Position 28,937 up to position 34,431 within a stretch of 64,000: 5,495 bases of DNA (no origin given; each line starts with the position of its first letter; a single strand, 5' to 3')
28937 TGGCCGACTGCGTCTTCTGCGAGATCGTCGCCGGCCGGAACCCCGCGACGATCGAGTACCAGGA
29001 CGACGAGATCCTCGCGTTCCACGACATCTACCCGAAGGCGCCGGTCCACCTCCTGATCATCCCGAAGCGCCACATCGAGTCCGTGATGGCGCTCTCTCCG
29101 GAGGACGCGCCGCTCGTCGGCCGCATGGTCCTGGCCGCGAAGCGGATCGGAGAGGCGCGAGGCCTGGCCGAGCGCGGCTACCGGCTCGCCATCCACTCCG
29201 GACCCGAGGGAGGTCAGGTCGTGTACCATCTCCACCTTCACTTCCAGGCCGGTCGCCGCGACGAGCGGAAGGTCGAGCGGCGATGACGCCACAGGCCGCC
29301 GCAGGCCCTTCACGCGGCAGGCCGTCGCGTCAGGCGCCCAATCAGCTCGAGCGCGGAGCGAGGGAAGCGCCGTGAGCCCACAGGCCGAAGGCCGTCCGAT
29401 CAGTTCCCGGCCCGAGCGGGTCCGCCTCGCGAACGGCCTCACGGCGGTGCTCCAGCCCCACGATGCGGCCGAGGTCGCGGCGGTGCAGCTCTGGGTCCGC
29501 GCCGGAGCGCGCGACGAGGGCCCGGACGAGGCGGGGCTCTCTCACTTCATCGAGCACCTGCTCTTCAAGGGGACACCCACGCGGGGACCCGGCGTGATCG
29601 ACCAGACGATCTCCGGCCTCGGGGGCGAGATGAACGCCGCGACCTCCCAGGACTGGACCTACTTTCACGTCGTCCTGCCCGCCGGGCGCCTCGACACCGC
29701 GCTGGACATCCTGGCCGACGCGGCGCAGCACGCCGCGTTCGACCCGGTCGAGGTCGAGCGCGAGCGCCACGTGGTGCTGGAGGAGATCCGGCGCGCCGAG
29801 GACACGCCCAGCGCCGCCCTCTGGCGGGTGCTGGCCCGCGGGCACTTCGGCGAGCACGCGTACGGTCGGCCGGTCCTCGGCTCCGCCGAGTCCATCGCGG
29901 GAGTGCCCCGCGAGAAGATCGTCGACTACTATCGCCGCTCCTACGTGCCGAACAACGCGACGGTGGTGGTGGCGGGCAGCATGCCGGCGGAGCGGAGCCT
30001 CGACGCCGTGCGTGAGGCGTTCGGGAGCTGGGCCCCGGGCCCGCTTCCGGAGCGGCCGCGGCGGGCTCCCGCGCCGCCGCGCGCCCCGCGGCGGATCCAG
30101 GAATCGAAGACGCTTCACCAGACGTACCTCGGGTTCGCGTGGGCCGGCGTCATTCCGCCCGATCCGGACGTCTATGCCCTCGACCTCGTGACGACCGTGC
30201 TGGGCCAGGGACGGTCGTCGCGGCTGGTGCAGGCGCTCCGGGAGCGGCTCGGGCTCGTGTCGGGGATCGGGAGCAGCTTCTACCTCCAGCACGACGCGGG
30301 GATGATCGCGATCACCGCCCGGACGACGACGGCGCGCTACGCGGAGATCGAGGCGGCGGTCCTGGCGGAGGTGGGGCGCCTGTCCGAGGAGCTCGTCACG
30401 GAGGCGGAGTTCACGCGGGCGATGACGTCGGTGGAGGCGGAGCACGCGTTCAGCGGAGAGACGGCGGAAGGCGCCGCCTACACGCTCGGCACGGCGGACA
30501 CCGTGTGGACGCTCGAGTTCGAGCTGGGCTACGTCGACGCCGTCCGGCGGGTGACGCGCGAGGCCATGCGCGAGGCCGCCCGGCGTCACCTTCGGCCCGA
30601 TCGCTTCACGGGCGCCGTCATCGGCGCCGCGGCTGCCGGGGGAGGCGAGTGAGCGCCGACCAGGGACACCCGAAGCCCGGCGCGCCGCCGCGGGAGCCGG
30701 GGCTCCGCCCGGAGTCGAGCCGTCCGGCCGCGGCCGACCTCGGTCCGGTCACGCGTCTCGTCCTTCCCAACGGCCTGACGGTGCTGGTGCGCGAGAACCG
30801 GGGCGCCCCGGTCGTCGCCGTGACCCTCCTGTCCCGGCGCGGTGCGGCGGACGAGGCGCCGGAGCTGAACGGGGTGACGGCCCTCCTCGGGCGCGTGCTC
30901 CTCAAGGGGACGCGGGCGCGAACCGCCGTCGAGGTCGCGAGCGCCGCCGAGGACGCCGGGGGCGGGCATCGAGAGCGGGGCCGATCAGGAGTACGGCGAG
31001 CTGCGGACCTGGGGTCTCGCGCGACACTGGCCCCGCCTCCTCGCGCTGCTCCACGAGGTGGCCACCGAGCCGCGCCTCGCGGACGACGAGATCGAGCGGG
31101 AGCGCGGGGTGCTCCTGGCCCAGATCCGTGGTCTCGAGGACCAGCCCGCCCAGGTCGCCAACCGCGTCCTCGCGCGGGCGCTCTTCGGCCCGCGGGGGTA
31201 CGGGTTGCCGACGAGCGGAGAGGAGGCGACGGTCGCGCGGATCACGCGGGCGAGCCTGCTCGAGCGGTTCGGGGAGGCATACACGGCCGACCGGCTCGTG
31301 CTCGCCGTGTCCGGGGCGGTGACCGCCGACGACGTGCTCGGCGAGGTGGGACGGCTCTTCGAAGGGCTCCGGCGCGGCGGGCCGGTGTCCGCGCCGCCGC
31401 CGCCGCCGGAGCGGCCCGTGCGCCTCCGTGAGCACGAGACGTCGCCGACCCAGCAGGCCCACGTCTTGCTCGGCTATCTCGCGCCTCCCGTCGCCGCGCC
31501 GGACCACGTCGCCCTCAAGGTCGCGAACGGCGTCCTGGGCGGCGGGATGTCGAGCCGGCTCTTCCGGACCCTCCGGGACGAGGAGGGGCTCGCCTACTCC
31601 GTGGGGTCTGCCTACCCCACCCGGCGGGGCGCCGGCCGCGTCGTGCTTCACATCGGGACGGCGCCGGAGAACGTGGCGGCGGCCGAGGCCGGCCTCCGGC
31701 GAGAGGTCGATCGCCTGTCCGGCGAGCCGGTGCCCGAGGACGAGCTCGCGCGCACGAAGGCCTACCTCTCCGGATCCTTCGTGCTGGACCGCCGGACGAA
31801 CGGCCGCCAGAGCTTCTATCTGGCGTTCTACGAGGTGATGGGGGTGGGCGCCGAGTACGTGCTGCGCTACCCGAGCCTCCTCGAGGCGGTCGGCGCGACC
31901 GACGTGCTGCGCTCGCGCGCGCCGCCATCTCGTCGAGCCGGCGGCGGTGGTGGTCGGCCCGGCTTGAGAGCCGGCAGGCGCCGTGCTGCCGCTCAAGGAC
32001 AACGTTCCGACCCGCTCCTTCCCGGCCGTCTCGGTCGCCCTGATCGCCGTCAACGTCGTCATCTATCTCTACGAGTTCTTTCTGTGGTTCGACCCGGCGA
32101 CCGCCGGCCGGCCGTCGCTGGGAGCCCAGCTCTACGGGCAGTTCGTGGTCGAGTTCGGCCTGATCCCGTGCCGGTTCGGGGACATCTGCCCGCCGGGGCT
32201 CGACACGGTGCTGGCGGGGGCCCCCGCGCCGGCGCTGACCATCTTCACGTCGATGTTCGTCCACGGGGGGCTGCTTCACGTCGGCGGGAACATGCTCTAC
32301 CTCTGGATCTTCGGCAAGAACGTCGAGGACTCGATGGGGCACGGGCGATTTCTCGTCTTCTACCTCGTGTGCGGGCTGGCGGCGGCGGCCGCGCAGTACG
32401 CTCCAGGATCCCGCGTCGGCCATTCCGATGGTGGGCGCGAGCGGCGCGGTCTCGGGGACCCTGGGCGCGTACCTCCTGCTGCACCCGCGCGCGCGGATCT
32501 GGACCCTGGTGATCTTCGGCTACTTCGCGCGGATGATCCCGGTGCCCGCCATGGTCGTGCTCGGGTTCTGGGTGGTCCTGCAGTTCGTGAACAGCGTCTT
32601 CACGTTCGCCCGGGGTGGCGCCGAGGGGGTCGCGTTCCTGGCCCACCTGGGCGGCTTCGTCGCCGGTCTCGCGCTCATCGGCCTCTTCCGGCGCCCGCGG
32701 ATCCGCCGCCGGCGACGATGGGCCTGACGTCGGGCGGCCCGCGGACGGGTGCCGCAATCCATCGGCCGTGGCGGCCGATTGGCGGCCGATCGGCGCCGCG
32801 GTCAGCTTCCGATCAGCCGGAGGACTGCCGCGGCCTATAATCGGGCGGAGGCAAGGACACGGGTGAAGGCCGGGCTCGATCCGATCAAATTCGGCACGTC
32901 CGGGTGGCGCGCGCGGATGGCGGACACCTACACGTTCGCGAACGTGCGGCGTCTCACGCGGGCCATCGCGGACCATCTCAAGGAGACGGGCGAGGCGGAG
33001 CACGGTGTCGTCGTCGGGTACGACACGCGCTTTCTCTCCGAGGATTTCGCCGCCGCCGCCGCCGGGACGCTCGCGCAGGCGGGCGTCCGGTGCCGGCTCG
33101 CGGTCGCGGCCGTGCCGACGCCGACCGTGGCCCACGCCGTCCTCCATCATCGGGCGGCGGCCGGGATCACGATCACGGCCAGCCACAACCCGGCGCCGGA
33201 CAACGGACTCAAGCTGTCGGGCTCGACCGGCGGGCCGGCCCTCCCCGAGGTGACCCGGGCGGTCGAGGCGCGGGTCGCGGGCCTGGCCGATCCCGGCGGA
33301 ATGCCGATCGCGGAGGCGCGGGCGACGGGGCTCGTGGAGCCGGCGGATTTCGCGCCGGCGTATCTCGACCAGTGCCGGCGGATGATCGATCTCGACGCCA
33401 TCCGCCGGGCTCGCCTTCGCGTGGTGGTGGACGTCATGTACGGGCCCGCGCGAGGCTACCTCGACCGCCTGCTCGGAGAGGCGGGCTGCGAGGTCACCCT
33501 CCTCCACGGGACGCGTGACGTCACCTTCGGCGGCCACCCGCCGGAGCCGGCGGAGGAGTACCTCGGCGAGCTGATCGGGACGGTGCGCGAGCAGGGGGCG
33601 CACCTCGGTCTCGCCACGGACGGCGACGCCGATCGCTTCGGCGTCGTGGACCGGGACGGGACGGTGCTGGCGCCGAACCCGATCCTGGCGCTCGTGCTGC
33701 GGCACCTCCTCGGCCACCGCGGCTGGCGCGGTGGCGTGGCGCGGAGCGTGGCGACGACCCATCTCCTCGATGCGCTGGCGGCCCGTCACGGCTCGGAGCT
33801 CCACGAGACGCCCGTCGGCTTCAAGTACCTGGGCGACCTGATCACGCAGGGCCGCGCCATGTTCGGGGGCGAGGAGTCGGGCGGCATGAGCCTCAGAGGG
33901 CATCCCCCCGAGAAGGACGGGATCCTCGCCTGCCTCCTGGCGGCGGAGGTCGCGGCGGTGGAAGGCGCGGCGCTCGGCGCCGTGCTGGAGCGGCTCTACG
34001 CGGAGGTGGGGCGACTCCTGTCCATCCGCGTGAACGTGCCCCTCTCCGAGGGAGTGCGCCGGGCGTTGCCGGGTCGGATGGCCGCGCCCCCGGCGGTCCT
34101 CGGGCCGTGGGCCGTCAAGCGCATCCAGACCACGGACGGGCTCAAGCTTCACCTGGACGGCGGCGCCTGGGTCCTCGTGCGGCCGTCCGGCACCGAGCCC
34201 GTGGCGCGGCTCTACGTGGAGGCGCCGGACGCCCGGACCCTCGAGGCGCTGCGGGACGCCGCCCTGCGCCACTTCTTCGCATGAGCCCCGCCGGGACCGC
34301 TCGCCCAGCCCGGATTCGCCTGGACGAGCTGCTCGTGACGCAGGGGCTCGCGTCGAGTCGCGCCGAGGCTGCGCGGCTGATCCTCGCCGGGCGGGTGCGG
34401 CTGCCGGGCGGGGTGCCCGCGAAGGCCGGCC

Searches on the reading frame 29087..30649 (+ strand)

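Call 67: search_protein_families(library=pfam, proteins=[window:29087-30649:+], max_evalue=0.00001)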
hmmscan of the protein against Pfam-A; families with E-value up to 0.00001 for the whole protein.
window:29087-30649:+ (521 aa): 2 families
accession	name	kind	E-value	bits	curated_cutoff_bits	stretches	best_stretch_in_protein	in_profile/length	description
PF05193.26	Peptidase_M16_C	-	4.7e-38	131.3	23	1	274-447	3-179/181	Peptidase M16 inactive domain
PF00675.25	Peptidase_M16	-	2.8e-31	108.9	22.3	1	122-265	3-147/149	Insulinase (Peptidase family M16)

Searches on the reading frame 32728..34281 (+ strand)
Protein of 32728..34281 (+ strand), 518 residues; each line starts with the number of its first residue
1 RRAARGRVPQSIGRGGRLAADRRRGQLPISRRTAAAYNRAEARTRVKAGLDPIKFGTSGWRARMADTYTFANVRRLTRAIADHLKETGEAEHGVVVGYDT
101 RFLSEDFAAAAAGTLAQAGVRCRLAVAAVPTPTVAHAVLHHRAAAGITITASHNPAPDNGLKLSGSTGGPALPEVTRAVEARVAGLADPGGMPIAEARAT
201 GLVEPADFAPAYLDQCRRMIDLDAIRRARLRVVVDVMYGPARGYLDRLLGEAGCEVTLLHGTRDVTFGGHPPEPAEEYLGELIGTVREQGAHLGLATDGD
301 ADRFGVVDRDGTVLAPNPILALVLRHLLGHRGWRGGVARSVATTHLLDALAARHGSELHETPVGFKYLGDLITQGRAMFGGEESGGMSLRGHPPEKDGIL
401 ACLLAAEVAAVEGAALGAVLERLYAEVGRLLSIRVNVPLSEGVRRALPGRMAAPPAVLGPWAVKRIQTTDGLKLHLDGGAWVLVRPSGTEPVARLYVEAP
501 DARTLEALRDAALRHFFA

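Call 67: search_protein_families(library=pfam, proteins=[window:32728-34281:+], max_evalue=0.00001)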
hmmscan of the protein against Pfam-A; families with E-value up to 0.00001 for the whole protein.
window:32728-34281:+ (518 aa): 4 families
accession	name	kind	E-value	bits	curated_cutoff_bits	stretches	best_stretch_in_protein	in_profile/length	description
PF02878.22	PGM_PMM_I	-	1.3e-37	129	22.5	1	53-184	2-132/138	Phosphoglucomutase/phosphomannomutase, alpha/beta/alpha domain I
PF02879.22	PGM_PMM_II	-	7.9e-28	97.5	29.3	1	211-311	2-103/103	Phosphoglucomutase/phosphomannomutase, alpha/beta/alpha domain II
PF02880.22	PGM_PMM_III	-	1.5e-25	90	20.7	1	316-425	2-113/115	Phosphoglucomutase/phosphomannomutase, alpha/beta/alpha domain III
PF00408.26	PGM_PMM_IV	-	2.9e-12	46.9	23.1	1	446-512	14-65/68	Phosphoglucomutase/phosphomannomutase, C-terminal domain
